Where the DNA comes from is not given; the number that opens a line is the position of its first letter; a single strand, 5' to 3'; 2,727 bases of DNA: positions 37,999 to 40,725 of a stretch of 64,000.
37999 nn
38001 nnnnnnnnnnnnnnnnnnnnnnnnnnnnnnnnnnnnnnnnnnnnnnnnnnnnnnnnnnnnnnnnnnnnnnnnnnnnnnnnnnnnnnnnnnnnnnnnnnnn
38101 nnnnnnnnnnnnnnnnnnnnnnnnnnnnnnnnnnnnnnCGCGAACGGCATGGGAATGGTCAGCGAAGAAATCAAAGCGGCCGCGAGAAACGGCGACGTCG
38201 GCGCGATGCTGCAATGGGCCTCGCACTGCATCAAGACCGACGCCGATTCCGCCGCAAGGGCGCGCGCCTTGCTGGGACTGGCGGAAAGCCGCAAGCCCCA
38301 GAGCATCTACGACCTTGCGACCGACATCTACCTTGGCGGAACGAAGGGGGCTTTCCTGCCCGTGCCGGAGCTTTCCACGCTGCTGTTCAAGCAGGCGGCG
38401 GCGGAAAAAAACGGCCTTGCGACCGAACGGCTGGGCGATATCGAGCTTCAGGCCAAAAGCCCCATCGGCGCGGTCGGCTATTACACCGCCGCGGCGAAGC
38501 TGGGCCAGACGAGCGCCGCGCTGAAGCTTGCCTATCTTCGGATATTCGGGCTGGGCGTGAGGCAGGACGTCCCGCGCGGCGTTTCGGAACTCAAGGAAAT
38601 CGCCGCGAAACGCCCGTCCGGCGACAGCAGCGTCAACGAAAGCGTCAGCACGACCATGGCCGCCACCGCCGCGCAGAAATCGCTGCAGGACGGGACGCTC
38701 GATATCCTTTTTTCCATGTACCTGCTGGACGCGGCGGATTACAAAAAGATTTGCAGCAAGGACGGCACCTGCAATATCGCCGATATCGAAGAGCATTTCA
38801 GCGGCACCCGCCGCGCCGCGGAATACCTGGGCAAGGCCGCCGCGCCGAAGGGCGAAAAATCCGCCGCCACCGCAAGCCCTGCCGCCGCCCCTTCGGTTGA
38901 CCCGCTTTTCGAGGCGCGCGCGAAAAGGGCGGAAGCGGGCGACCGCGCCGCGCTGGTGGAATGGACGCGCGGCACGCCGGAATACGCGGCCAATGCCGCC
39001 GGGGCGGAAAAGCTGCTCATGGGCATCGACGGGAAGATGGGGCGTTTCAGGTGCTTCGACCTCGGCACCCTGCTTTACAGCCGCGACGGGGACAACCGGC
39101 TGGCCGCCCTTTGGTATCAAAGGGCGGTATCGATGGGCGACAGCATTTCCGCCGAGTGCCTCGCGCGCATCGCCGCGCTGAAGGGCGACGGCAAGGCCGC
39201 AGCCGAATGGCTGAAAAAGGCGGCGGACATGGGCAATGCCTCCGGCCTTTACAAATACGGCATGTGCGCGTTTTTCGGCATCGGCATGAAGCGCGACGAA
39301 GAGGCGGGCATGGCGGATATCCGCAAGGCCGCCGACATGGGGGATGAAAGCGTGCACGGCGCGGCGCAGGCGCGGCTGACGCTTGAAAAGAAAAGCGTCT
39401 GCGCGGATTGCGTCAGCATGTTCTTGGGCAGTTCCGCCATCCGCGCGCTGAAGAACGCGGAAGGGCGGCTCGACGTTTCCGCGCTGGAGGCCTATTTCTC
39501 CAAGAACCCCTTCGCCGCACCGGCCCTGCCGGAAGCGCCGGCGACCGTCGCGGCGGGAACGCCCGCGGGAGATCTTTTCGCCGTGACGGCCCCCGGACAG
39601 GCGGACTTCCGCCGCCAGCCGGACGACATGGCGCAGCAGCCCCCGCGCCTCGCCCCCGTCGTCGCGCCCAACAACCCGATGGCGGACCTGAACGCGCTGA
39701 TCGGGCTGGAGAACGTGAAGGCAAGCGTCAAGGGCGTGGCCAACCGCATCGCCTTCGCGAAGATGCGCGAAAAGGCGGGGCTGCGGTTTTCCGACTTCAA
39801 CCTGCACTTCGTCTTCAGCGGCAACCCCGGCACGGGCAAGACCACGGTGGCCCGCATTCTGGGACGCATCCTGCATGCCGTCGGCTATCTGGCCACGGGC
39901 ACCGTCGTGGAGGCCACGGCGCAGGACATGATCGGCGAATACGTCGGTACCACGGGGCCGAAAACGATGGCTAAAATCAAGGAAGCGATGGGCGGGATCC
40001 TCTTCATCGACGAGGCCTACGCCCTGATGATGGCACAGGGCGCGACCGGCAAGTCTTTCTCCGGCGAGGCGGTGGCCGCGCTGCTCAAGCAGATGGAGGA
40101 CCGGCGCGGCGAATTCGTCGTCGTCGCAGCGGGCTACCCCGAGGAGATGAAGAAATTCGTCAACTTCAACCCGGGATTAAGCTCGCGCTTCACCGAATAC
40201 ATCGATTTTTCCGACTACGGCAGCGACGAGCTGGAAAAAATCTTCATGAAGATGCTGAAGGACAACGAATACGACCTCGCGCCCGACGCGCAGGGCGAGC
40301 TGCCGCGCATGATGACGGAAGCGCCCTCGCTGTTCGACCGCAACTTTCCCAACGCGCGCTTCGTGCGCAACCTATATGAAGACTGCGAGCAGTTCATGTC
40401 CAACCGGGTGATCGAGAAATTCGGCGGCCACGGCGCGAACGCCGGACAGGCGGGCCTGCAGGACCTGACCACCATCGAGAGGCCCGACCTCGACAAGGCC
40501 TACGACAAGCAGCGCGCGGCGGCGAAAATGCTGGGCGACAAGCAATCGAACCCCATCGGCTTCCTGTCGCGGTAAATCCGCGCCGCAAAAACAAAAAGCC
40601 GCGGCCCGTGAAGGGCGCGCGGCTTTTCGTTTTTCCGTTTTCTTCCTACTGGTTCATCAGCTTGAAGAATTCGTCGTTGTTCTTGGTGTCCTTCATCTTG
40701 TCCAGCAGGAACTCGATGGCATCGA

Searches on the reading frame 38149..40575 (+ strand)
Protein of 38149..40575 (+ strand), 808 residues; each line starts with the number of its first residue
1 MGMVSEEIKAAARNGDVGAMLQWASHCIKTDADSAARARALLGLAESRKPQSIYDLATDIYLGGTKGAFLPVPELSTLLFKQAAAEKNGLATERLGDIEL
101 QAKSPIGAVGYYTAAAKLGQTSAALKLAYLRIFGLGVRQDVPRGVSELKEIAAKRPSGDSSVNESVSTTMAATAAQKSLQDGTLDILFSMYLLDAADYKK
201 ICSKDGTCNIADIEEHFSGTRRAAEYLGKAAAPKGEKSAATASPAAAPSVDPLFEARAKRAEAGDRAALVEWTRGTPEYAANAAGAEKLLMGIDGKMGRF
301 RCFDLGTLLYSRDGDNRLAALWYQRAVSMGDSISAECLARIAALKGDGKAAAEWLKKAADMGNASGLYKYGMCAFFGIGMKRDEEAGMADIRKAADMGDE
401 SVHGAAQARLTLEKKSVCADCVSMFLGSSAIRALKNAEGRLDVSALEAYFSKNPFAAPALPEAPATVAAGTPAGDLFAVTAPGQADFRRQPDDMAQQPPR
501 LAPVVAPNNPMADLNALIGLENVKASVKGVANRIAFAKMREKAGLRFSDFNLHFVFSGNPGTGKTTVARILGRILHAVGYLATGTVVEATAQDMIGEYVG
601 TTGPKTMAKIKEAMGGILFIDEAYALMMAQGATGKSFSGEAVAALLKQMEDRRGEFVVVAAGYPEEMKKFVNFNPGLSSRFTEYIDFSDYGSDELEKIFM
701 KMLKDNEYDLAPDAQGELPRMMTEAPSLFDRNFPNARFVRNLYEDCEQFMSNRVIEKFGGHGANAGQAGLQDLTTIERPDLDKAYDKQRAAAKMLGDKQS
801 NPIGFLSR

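Call 3: search_protein_families(library=pfam, proteins=[window:38149-40575:+], max_evalue=0.1)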
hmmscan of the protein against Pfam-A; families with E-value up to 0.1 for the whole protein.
window:38149-40575:+ (808 aa): 15 families
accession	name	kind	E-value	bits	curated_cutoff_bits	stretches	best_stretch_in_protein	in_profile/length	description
PF00004.35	AAA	-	3.3e-15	57.1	21.2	1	555-685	2-127/131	ATPase family associated with various cellular activities (AAA)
PF08238.18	Sel1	-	2.4e-10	41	30.7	1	365-399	2-36/36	Sel1 repeat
PF17866.7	AAA_lid_6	-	2e-07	31.4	24.3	1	712-781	1-60/60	AAA lid domain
PF05496.18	RuvB_N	-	0.0014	18.9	27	1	551-596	33-77/159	Holliday junction DNA helicase RuvB P-loop domain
PF23310.1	TPR_27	-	0.0053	16.9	27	1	351-400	15-61/110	Plant tetratrico peptide repeats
PF13238.12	AAA_18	-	0.0073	17.2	29.4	1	557-593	4-34/128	AAA domain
PF13604.12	AAA_30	-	0.012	15.8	27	1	554-623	21-97/191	AAA domain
PF13401.12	AAA_22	-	0.015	16.1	27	0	554-588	8-33/130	AAA domain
PF00308.24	Bac_DnaA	-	0.015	16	23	1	526-681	10-155/162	Bacterial DnaA ATPAse domain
PF01078.27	Mg_chelatase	-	0.021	14.7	20.3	0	553-578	24-49/207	Magnesium chelatase, subunit ChlI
PF20720.3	nSTAND3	-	0.032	14.4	27.2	1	554-577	20-43/155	Novel STAND NTPase 3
PF07728.20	AAA_5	-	0.033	14.6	22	1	553-622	1-74/139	AAA domain (dynein-related subfamily)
PF13521.12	AAA_28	-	0.044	14.5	27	1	554-580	2-25/164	AAA domain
PF13191.12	AAA_16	-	0.062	14.2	32.6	0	557-589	30-63/167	AAA ATPase domain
PF00158.32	Sigma54_activat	-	0.069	13.3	20.2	0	546-627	17-106/168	Sigma-54 interaction domain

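Call 4: search_protein_families(library=ncbifam, proteins=[window:38149-40575:+], max_evalue=0.1)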
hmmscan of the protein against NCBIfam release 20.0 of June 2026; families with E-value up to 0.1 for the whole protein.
window:38149-40575:+ (808 aa): 29 families (the best 25 are shown)
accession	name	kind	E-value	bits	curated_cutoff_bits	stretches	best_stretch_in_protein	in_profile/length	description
TIGR02881.1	spore_V_K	equivalog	2.6e-73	246.3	422.95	1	512-756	3-244/261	stage V sporulation protein K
TIGR02880.1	cbbX_cfxQ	equivalog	6.3e-62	209.4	459.25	1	516-782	23-279/284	CbbX protein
TIGR03922.1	T7SS_EccA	equivalog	1.2e-60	205.6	466.65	1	512-784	273-551/557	type VII secretion AAA-ATPase EccA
TIGR02639.1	ClpA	equivalog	5.8e-06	24.8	993.15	1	607-704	270-362/734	ATP-dependent Clp protease ATP-binding subunit ClpA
NF001679.0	PRK00440.1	equivalog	5.8e-05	22.3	303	1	553-627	41-116/322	replication factor C small subunit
NF000868.0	PRK00080.1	equivalog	0.00011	21.2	282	1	551-626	51-114/330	Holliday junction branch migration DNA helicase RuvB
TIGR03345.1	VI_ClpV1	equivalog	0.00011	20.7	884.95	1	616-681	282-342/852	type VI secretion system ATPase TssH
NF003745.1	PRK05342.1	equivalog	0.00044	19.2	359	1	533-653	93-216/418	ATP-dependent Clp protease ATP-binding subunit ClpX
TIGR02397.1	dnaX_nterm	equivalog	0.00093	18.5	250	1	551-575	36-60/355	DNA polymerase III subunit gamma/tau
TIGR00635.1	ruvB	equivalog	0.0011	18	299.05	1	552-626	31-93/305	Holliday junction branch migration DNA helicase RuvB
NF011514.0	PRK14953.1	equivalog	0.0013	17.7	536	1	550-576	37-63/488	DNA polymerase III subunits gamma and tau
NF011523.0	PRK14962.1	equivalog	0.0021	16.9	576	1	547-575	32-60/474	DNA polymerase III subunits gamma and tau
TIGR03346.1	chaperone_ClpB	equivalog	0.0032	15.9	1232.1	1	610-683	261-330/853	ATP-dependent chaperone ClpB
NF004962.0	PRK06305.1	equivalog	0.0038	16.5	559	1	542-575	30-63/465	DNA polymerase III subunits gamma and tau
NF042959.1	IteA_antiphage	equivalog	0.0075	15.5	510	1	553-665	127-235/367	anti-phage ATPase IteA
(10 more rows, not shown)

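Call 6: search_protein_families(library=padloc, proteins=[window:38149-40575:+], max_evalue=0.1)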
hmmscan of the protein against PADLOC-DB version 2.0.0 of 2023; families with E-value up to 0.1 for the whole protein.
window:38149-40575:+ (808 aa): 6 families
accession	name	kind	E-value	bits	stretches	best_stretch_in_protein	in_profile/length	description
PDLC02196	IetA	-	0.00032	18.2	1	534-707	105-269/374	-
PDLC04232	IetA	-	0.0011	16.4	1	553-664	118-225/330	-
PDLC04140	mad8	-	0.0012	16.5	0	534-571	4-47/314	mads_8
PDLC00915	TRIP13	-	0.0012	16.3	1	532-573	42-85/302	TRIP13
PDLC03838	DolB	-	0.0013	16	1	670-757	285-370/375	-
PDLC02195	IetA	-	0.0024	15.2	1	500-622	90-203/395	-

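Call 13: find_homologous_proteins(query=window:38149-40572:+)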
Query window:38149-40572:+ (808 aa): 26 proteins with E <= 0.001 among 8000 candidates.
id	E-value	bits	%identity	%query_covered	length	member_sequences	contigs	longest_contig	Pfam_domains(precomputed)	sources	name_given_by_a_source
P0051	1.1e-13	69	32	10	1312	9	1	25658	PF00515.35,PF12895.14,PF13424.13,PF13176.13,PF13432.13,PF08238.19,PF07719.24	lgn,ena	-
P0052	5.3e-13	67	36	12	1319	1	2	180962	PF00656.28,PF23310.2,PF13432.13,PF08238.19,PF20308.5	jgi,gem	-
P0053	3.7e-12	64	33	12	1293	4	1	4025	PF08238.19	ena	-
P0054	5.8e-12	63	28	14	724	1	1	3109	PF00656.28,PF23310.2,PF08238.19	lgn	-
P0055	3.1e-10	57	33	10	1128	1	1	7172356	PF06293.21,PF07714.24,PF00069.32,PF03109.23,PF23310.2,PF08238.19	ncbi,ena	-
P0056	2.1e-9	55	33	10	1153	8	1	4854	PF00515.35,PF08238.19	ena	-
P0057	3.3e-8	51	36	10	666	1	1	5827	PF00656.28,PF08238.19,PF12770.13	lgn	-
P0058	6.6e-8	50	37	7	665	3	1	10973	PF00656.28,PF08238.19,PF12770.13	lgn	-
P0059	9.2e-8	49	34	10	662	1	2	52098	PF00069.32,PF03109.23,PF08238.19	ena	-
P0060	1.0e-7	49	31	12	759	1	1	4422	PF23310.2,PF01753.25,PF08238.19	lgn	-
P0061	5.8e-7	47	36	8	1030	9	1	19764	PF23310.2,PF08238.19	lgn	-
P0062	7.0e-7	46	29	24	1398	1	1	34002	PF23310.2,PF08238.19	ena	-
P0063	1.3e-6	45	29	10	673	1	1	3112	PF00656.28,PF23310.2,PF08238.19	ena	-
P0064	4.9e-6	44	29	11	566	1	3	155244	PF00656.28,PF08238.19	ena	-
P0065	1.5e-5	42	33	10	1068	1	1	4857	PF23310.2,PF08238.19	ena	-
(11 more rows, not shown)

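Call 37: list_cluster_members(proteins=[window:38149-40572:+, L012:11444-13072:+, L008:11351-13045:+, L008:11435-13045:+])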
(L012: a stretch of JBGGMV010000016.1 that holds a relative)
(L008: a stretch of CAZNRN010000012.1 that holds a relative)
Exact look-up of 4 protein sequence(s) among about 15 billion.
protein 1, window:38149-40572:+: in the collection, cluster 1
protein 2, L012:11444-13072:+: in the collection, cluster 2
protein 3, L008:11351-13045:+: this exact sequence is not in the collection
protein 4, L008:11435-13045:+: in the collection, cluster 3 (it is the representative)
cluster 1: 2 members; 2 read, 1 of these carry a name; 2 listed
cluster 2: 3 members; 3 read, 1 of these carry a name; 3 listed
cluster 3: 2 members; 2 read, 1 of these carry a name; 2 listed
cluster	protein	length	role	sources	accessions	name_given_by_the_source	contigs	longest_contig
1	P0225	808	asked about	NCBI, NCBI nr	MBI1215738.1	MAG: AAA family ATPase [Alphaproteobacteria bacterium] | AAA family ATPase [Alphaproteobacteria bacterium]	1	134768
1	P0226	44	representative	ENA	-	-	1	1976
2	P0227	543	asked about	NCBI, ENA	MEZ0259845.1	MAG: AAA family ATPase [Alphaproteobacteria bacterium]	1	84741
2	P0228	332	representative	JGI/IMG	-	-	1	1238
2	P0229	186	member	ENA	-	-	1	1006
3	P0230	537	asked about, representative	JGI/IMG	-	AAA+ superfamily predicted ATPase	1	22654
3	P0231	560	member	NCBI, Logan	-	-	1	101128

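Call 41: find_encoding_contigs(protein=P0230, flank=8000, max_places=2)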
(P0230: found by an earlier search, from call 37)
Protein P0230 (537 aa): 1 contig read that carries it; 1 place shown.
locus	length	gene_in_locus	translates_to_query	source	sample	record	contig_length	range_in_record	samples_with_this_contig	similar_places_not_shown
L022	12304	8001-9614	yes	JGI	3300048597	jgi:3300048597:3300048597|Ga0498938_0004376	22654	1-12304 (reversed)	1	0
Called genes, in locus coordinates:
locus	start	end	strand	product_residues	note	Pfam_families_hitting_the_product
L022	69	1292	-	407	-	PF10396:TrmE_N, PF12631:MnmE_helical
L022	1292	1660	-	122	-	-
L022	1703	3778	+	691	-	PF03190:Thioredox_DsbH, PF13899:Thioredoxin_7 (weak)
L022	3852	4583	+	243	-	PF01738:DLH, PF12146:Hydrolase_4 (faint)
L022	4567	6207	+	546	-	-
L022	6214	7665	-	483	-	PF07498:Rho_N, PF07497:Rho_RNA_bind, PF00006:ATP-synt_ab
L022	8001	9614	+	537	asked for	PF00004:AAA, PF17866:AAA_lid_6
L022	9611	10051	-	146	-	PF03653:UPF0093, PF05425:CopD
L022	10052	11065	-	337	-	PF00762:Ferrochelatase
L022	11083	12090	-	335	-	PF01208:URO-D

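Call 76: predict_structure(alignment_id=A6)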
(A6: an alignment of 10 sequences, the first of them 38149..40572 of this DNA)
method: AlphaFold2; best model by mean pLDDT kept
length: 808 residues; sequences in the alignment: 10
mean_pLDDT: 64.6   pTM: 0.39
mean pLDDT of the five models: 64.6, 61.2, 54.1, 53.0, 48.5
residues with pLDDT >= 90: 72; 70-90: 309; 50-70: 196; < 50: 231
segments of 3 or more residues with pLDDT < 50: 1-3, 64-71, 155-254, 264-266, 272-298, 311-314, 399-401, 453-507, 630-635, 797-808
pLDDT, mean of each block of 10 residues (from residue 1): 60 68 65 59 61 61 44 64 75 72 66 80 69 60 64 48 39 44 35 36 36 36 26 28 31 50 48 44 42 44 53 55 72 80 76 88 84 79 82 72 67 68 60 57 62 38 26 26 24 26 45 88 90 86 76 89 89 90 88 74 85 92 75 56 87 88 87 82 89 89 89 87 77 71 90 84 72 89 88 53 32
secondary structure, 60 per line:
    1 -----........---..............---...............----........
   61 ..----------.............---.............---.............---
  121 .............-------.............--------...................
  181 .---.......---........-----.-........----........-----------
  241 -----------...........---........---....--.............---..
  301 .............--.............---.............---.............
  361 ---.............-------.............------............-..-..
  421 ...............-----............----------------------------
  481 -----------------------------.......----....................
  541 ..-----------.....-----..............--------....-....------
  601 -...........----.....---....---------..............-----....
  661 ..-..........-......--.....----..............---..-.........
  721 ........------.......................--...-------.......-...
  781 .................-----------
elements in order (helices of 4 or more, strands of 3 or more residues): H6-13 H17-30 H34-48 H53-62 H73-85 H89-101 H105-117 H121-133 H141-153 H162-181 H185-191 H195-201 H210-217 H222-229 H252-262 H266-273 H277-280 H283-295 H299-313 H316-328 H332-344 H348-360 H364-376 H384-396 H403-414 H419-434 H443-452 H510-516 H521-542 E554-558 H564-577 E586-589 H591-594 H602-612 E617-621 H625-628 H638-651 E657-662 H664-673 H675-680 E683-687 H692-705 H712-728 H735-757 H770-774 H778-797

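Call 79: fold_search(model_id=the predicted structure, library=pdb)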
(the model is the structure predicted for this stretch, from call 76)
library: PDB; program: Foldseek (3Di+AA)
matches with E <= 10: 1494; with E <= 0.001: 638
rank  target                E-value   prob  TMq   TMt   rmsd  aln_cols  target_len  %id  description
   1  3syk_B                3.3e-16  1.00  0.28  0.69   4.8       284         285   36  Crystal structure of the AAA+ protein CbbX, selenomethionine structure (released 2011-11-09)
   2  3syl_B                1.2e-15  1.00  0.28  0.70   4.7       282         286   36  Crystal structure of the AAA+ protein CbbX, native structure (released 2011-11-09)
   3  3zuh_A                1.4e-15  1.00  0.30  0.78   3.4       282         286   36  Negative stain EM Map of the AAA protein CbbX, a red-type Rubisco activase from R. sphaeroides (released 2011-11-09)
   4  3syk_A                4.5e-15  1.00  0.29  0.73   4.1       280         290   36  Crystal structure of the AAA+ protein CbbX, selenomethionine structure (released 2011-11-09)
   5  4bwr                  8.0e-09  1.00  0.16  0.24  27.5       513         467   19  Crystal structure of c5321: a protective antigen present in uropathogenic Escherichia coli strains displaying an SLR fol (released 2013-07-24)
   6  6ok3_A                2.1e-07  1.00  0.15  0.23  25.8       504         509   15  Crystal structure of Sel1 repeat protein from Oxalobacter formigenes (released 2020-04-15)
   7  8sxq_B                2.2e-07  1.00  0.16  0.33  19.0       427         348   19  Crystal structure of Sel-1 repeat protein LceB from Legionella pneumophila (released 2024-01-24)
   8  6ok3_B                3.3e-07  1.00  0.15  0.23  24.6       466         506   15  Crystal structure of Sel1 repeat protein from Oxalobacter formigenes (released 2020-04-15)
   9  8sxq_A                4.7e-07  1.00  0.15  0.32  17.7       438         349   18  Crystal structure of Sel-1 repeat protein LceB from Legionella pneumophila (released 2024-01-24)
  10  1iy0                  5.4e-07  1.00  0.24  0.67   4.9       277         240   19  Crystal structure of the FtsH ATPase domain with AMP-PNP from Thermus thermophilus (released 2002-11-06)
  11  8xqw_C                6.8e-07  1.00  0.25  0.29   7.7       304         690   19  Cryo-EM structure of the Ycf2-FtsHi motor complex from Chlamydomonas reinhardtii in AMPPNP bound state (released 2024-09-11)
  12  8ub4_E                7.7e-07  1.00  0.24  0.37   5.9       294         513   17  Cdc48-Shp1 unfolding native substrate, consensus structure (released 2024-11-06)
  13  8xks_F                8.0e-07  1.00  0.25  0.29   6.2       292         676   20  The cryo-EM structure of Orf2971-FtsHi motor complex (released 2024-12-04)
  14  1ixz                  8.3e-07  1.00  0.23  0.66   5.1       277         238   19  Crystal structure of the FtsH ATPase domain from Thermus thermophilus (released 2002-11-06)
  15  9og0_C                1.1e-06  1.00  0.15  0.19  20.4       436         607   17  Cryo-EM structure of OS9-SEL1L-HRD1 dimer (released 2025-07-30)
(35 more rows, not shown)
